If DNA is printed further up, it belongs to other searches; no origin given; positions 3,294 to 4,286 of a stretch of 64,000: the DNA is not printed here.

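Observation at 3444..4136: Catalytically degenerate LigD-ligase-like protein encoded directly downstream of ku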

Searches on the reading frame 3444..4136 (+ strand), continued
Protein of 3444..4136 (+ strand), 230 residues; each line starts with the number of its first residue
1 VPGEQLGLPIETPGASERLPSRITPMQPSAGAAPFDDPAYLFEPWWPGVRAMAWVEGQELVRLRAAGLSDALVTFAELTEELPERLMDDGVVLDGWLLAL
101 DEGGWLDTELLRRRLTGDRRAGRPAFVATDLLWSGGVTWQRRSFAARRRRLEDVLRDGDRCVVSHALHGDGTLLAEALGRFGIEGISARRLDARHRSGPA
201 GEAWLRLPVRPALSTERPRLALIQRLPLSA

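Call 56: find_encoding_contigs(protein=P0195, flank=8000, max_places=2)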
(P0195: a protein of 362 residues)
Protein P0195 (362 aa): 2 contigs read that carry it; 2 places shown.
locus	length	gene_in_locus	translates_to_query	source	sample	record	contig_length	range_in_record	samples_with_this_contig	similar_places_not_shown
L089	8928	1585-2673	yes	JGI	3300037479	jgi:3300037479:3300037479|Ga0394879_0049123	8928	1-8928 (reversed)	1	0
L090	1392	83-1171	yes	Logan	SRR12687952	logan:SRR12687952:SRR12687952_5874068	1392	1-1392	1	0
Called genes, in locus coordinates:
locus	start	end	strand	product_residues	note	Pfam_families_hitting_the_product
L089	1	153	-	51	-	?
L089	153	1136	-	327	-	PF01791:DeoC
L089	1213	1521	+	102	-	PF01022:HTH_5, PF12840:HTH_20, PF25212:HVO_A0114 (weak)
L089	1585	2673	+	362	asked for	PF01068:DNA_ligase_A_M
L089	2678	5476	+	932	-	PF13298:LigD_N, PF01068:DNA_ligase_A_M, PF04679:DNA_ligase_A_C, PF21686:LigD_Prim-Pol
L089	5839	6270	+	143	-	PF06155:GBBH-like_N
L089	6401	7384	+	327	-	PF12849:PBP_like_2, PF12727:PBP_like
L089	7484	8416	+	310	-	PF00528:BPD_transp_1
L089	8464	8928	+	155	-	?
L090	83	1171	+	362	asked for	PF01068:DNA_ligase_A_M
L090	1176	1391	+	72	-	?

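Call 58: find_homologous_proteins(query=P0195, max_evalue=1e-20)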
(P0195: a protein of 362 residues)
Query P0195 (362 aa): 118 proteins with E <= 1e-20 among 8000 candidates.
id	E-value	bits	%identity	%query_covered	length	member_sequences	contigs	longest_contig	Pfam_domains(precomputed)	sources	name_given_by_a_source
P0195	2.0e-229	779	100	100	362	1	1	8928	PF01068.27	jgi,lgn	jgi:ATP-dependent DNA ligase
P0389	1.3e-141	490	67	99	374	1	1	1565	PF01068.27,PF04679.22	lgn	-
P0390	3.8e-140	485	67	99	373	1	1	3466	PF01068.27,PF04679.22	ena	-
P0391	1.5e-139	483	67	99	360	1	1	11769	PF01068.27,PF04679.22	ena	-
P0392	3.4e-139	482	67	99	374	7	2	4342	PF01068.27,PF04679.22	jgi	-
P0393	4.3e-137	475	65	99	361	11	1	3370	PF01068.27,PF04679.22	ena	-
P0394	1.7e-135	470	65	99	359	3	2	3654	PF01068.27,PF04679.22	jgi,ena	-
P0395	3.4e-128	446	63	99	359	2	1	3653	PF01068.27,PF04679.22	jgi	jgi:bifunctional non-homologous end joining protein LigD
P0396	5.3e-128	445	62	99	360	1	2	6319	PF01068.27,PF04679.22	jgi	jgi:bifunctional non-homologous end joining protein LigD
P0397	4.2e-127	443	63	98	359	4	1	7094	PF01068.27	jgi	jgi:bifunctional non-homologous end joining protein LigD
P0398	1.3e-126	441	61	99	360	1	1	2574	PF01068.27,PF04679.22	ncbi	-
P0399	2.2e-126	440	60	99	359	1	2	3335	PF01068.27,PF04679.22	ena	-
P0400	5.6e-126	439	64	91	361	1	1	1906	PF01068.27,PF04679.22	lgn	-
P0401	1.1e-125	438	61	99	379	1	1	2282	PF01068.27,PF04679.22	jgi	jgi:bifunctional non-homologous end joining protein LigD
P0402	2.8e-125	437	63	99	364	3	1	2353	PF01068.27,PF04679.22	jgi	-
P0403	3.5e-125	436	61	99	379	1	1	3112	PF01068.27,PF04679.22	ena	-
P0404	8.2e-125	435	64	93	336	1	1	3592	PF01068.27,PF04679.22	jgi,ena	-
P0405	3.7e-124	433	61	98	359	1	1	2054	PF01068.27,PF04679.22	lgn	-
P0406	1.1e-123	431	61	99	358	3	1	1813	PF01068.27,PF04679.22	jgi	jgi:bifunctional non-homologous end joining protein LigD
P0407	1.2e-121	425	64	93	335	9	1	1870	PF01068.27,PF04679.22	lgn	-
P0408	7.7e-121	422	63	93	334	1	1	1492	PF01068.27,PF04679.22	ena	-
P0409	1.8e-119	417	63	93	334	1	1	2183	PF01068.27,PF04679.22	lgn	-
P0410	6.7e-119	416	62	93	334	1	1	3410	PF01068.27,PF04679.22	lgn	-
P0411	1.1e-117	412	62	93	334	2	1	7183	PF01068.27,PF04679.22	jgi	jgi:bifunctional non-homologous end joining protein LigD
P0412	7.2e-117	409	61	93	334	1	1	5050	PF01068.27,PF04679.22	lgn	-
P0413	1.5e-115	405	61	93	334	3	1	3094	PF01068.27,PF04679.22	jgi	jgi:ATP-dependent DNA ligase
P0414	1.0e-114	402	61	93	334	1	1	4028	PF01068.27,PF04679.22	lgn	-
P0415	4.4e-114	400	61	92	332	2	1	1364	PF01068.27,PF04679.22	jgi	jgi:ATP-dependent DNA ligase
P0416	6.5e-113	396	58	99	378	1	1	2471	PF01068.27,PF04679.22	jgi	jgi:bifunctional non-homologous end joining protein LigD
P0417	5.3e-112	393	58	98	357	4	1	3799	PF01068.27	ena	-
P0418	2.9e-109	384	57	98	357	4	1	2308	PF01068.27,PF04679.22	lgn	-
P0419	9.4e-106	372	55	99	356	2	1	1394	PF01068.27,PF04679.22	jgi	jgi:bifunctional non-homologous end joining protein LigD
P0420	2.9e-46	176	39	88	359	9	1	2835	PF01068.27,PF04679.22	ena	-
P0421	2.5e-45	173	40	87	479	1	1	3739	PF14743.13,PF01068.27,PF13298.13,PF04679.22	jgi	-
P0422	3.3e-45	173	52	58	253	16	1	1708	PF01068.27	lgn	-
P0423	2.3e-44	170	37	88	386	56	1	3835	PF01068.27,PF04679.22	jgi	jgi:bifunctional non-homologous end joining protein LigD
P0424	2.4e-43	167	51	58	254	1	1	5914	PF01068.27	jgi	jgi:bifunctional non-homologous end joining protein LigD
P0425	4.1e-43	166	36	86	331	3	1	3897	PF01068.27,PF04679.22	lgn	-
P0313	5.4e-42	162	48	58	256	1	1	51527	PF01068.27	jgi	jgi:bifunctional non-homologous end joining protein LigD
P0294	5.4e-41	159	51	58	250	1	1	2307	PF01068.27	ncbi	-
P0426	6.5e-41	159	50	57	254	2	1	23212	PF01068.27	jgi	jgi:bifunctional non-homologous end joining protein LigD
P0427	2.7e-40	157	51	58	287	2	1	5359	PF01068.27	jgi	-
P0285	3.1e-40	157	48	62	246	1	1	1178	PF01068.27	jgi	-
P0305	3.3e-40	157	49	58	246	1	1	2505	PF01068.27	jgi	jgi:ATP-dependent DNA ligase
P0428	2.7e-39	154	48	60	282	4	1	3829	PF01068.27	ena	-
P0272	2.8e-39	154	47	60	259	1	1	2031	PF01068.27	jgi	jgi:bifunctional non-homologous end joining protein LigD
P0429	1.1e-38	152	38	97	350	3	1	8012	PF01068.27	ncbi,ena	-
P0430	2.4e-38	150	49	57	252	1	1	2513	PF01068.27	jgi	jgi:bifunctional non-homologous end joining protein LigD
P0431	2.9e-38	150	49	58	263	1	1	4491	PF01068.27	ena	-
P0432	3.0e-38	150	37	87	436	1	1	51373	PF01068.27,PF13298.13,PF04679.22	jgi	jgi:bifunctional non-homologous end joining protein LigD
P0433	6.2e-38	149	51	53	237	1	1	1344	PF01068.27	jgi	jgi:bifunctional non-homologous end joining protein LigD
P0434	3.0e-37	147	45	64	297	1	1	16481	PF01068.27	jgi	jgi:ATP-dependent DNA ligase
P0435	4.6e-37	146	36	89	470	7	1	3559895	PF01068.27,PF13298.13,PF04679.22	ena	-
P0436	9.5e-37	145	47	58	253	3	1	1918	PF01068.27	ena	-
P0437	1.3e-36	145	47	59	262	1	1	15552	PF01068.27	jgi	jgi:bifunctional non-homologous end joining protein LigD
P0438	1.5e-36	144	47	58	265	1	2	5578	PF01068.27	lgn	-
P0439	6.6e-36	142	37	92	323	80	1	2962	PF01068.27,PF04679.22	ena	-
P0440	1.1e-35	142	36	85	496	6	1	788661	PF01068.27,PF13298.13,PF04679.22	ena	-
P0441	1.3e-35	141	46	58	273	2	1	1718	PF01068.27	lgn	-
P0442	1.3e-35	141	48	57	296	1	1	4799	PF01068.27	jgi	jgi:hypothetical protein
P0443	1.8e-35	141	46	58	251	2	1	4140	PF01068.27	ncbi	-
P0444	2.7e-35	140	47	58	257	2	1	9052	PF01068.27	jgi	jgi:bifunctional non-homologous end joining protein LigD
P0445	3.1e-35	140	46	59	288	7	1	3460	PF01068.27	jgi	jgi:bifunctional non-homologous end joining protein LigD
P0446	3.2e-35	140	47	62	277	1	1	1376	PF01068.27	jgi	jgi:bifunctional non-homologous end joining protein LigD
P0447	4.9e-35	140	47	58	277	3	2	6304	PF01068.27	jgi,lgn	jgi:ATP-dependent DNA ligase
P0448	5.4e-35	139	36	89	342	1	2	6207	PF01068.27,PF04679.22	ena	-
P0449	2.3e-34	137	48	58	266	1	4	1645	PF01068.27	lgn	-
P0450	2.6e-34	137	46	61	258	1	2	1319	PF01068.27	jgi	jgi:bifunctional non-homologous end joining protein LigD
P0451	2.6e-34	137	47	59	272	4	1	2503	PF01068.27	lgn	-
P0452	2.9e-34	137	46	61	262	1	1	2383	PF01068.27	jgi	jgi:ATP-dependent DNA ligase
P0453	3.1e-34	137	47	58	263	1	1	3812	PF01068.27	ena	-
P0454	3.2e-34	137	46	58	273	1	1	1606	PF01068.27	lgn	-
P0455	4.5e-34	136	44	66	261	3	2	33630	PF01068.27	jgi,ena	-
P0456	7.0e-34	136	46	59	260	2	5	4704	PF01068.27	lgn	-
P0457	7.6e-34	136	44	67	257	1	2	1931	PF01068.27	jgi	jgi:bifunctional non-homologous end joining protein LigD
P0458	8.1e-34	136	37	80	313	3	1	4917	PF01068.27,PF04679.22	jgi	jgi:bifunctional non-homologous end joining protein LigD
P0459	9.0e-34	135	48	58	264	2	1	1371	PF01068.27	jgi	jgi:bifunctional non-homologous end joining protein LigD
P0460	1.0e-33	135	45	58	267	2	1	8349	PF01068.27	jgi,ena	-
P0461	1.1e-33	135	48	57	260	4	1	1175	PF01068.27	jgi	jgi:bifunctional non-homologous end joining protein LigD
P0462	1.1e-33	135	48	58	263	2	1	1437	PF01068.27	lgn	-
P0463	1.7e-33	134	38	81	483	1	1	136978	PF01068.27,PF13298.13,PF04679.22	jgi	jgi:bifunctional non-homologous end joining protein LigD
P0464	2.2e-33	134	47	59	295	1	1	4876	PF01068.27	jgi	jgi:ATP-dependent DNA ligase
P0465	2.4e-33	134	47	58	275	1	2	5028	PF01068.27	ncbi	-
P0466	2.9e-33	134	47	58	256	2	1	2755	PF01068.27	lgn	-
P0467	6.2e-33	133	45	61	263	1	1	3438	PF01068.27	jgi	jgi:bifunctional non-homologous end joining protein LigD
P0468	6.2e-33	133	45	62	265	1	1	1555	PF01068.27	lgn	-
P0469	6.7e-33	133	41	67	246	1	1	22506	PF01068.27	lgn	-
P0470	7.8e-33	132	44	61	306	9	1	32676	PF01068.27,PF04679.22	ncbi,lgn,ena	-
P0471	9.1e-33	132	45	59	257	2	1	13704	PF01068.27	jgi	jgi:bifunctional non-homologous end joining protein LigD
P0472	1.9e-32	131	46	58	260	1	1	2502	PF01068.27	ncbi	-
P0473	2.4e-32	131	34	88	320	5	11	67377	PF01068.27,PF04679.22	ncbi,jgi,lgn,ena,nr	ncbi:MAG TPA: ATP-dependent DNA ligase [Firmicutes bacterium]|nr:ATP-dependent DNA ligase [Bacillota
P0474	2.4e-32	131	46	58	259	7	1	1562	PF01068.27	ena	-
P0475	3.6e-32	130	45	62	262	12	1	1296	PF01068.27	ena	-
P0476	3.9e-32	130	43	67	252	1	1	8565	PF01068.27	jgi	jgi:bifunctional non-homologous end joining protein LigD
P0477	4.3e-32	130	45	61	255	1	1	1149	PF01068.27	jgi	jgi:bifunctional non-homologous end joining protein LigD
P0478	1.5e-31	128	43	69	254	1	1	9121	PF01068.27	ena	-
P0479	2.6e-31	127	45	58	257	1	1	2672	PF01068.27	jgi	jgi:ATP-dependent DNA ligase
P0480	4.1e-31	127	44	58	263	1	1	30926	PF01068.27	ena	-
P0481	4.2e-31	127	46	58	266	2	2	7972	PF01068.27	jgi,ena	jgi:ATP-dependent DNA ligase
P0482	6.7e-31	126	44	59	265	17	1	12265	PF01068.27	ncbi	ncbi:MAG: hypothetical protein ABIZ52_01120 [Candidatus Limnocylindrales bacterium]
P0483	1.2e-30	125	45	58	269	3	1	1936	PF01068.27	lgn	-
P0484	1.3e-30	125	44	61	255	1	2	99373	PF01068.27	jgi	jgi:ATP-dependent DNA ligase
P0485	1.5e-30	125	43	61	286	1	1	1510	PF01068.27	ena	-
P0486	2.0e-30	124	46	57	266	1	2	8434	PF01068.27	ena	-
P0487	2.4e-30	124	44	58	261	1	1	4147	PF01068.27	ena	-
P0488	3.1e-30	124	46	58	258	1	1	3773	PF01068.27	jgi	jgi:bifunctional non-homologous end joining protein LigD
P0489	3.4e-30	124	45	57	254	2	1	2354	PF01068.27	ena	-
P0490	4.5e-30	123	44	61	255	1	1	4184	PF01068.27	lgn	-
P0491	1.1e-29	122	45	58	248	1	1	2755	PF01068.27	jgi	jgi:bifunctional non-homologous end joining protein LigD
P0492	2.1e-29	121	45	58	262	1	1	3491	PF01068.27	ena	-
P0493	3.1e-29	120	42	57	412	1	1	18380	PF01068.27,PF13298.13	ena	-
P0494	3.1e-28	117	44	57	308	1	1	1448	PF01068.27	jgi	jgi:hypothetical protein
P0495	4.3e-28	117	44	58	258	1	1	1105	PF01068.27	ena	-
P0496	3.8e-27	114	44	57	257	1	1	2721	PF01068.27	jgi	jgi:bifunctional non-homologous end joining protein LigD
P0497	9.1e-27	112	44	58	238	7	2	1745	PF01068.27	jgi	jgi:bifunctional non-homologous end joining protein LigD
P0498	5.5e-25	106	45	52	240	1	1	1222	PF01068.27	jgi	jgi:ATP-dependent DNA ligase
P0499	1.4e-24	105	35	76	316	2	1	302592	PF01068.27,PF04679.22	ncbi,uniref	ncbi:ATP-dependent DNA ligase [Embleya sp. MST-111070]|uniref:ATP-dependent DNA ligase n=1 Tax=Emble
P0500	2.7e-24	104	45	52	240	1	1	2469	PF01068.27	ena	-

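Call 60: find_encoding_contigs(protein=P0391, flank=8000, max_places=1)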
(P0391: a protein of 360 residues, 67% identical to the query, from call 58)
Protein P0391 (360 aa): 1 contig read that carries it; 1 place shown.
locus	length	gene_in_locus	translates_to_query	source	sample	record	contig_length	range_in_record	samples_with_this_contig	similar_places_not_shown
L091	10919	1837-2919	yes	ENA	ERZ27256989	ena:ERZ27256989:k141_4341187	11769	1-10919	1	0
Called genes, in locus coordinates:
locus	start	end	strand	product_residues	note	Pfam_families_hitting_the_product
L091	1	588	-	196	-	?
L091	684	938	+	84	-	PF12840:HTH_20, PF01022:HTH_5, PF08279:HTH_11 (weak), PF21476:PF0610-like_N (weak)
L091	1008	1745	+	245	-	PF01186:Lysyl_oxidase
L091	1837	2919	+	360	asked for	PF01068:DNA_ligase_A_M, PF04679:DNA_ligase_A_C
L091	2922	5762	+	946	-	PF13298:LigD_N, PF01068:DNA_ligase_A_M, PF04679:DNA_ligase_A_C, PF21686:LigD_Prim-Pol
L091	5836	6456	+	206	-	-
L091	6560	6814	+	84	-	PF22180:RH3_dom (weak)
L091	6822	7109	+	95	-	PF05016:ParE_toxin (weak)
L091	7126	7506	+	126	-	PF06155:GBBH-like_N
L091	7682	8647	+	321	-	PF12849:PBP_like_2, PF12727:PBP_like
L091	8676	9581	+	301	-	PF00528:BPD_transp_1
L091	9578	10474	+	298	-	PF00528:BPD_transp_1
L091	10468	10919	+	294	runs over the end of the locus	PF20703:nSTAND1 (faint), PF02463:SMC_N (faint), PF13555:AAA_29 (weak), PF00005:ABC_tran, PF09818:ABC_ATPase (faint), PF13304:AAA_21 (weak), PF13401:AAA_22 (faint), PF13304:AAA_21 (weak)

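Call 61: find_encoding_contigs(protein=P0411, flank=8000, max_places=1)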
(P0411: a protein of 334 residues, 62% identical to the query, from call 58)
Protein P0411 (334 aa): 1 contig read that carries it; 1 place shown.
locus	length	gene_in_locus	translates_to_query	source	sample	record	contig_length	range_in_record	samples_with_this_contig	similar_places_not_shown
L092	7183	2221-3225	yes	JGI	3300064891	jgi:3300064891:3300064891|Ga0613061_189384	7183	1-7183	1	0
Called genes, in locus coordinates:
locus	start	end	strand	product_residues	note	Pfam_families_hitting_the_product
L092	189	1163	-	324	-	PF01791:DeoC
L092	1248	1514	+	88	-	PF01022:HTH_5, PF12840:HTH_20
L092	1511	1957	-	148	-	PF12724:Flavodoxin_5 (weak)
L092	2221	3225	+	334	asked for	PF01068:DNA_ligase_A_M, PF04679:DNA_ligase_A_C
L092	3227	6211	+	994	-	PF13298:LigD_N, PF01068:DNA_ligase_A_M, PF04679:DNA_ligase_A_C, PF21686:LigD_Prim-Pol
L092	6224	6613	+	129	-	PF06155:GBBH-like_N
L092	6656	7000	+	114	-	PF01906:YbjQ_1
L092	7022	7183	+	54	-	?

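Call 62: find_encoding_contigs(protein=P0397, flank=8000, max_places=1)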
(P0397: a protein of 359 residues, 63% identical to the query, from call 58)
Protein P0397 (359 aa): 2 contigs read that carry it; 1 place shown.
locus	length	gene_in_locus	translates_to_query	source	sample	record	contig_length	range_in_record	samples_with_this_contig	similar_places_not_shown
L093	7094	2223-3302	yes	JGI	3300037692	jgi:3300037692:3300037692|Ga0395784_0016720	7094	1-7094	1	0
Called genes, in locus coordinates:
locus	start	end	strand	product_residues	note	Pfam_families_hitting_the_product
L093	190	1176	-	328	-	PF01791:DeoC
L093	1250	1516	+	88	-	PF01022:HTH_5, PF12840:HTH_20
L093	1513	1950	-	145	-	PF00258:Flavodoxin_1, PF12724:Flavodoxin_5 (weak)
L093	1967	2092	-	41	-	-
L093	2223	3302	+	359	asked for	PF01068:DNA_ligase_A_M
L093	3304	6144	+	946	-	PF13298:LigD_N, PF01068:DNA_ligase_A_M, PF04679:DNA_ligase_A_C, PF21686:LigD_Prim-Pol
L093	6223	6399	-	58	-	PF01022:HTH_5 (weak)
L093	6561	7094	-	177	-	PF01925:TauE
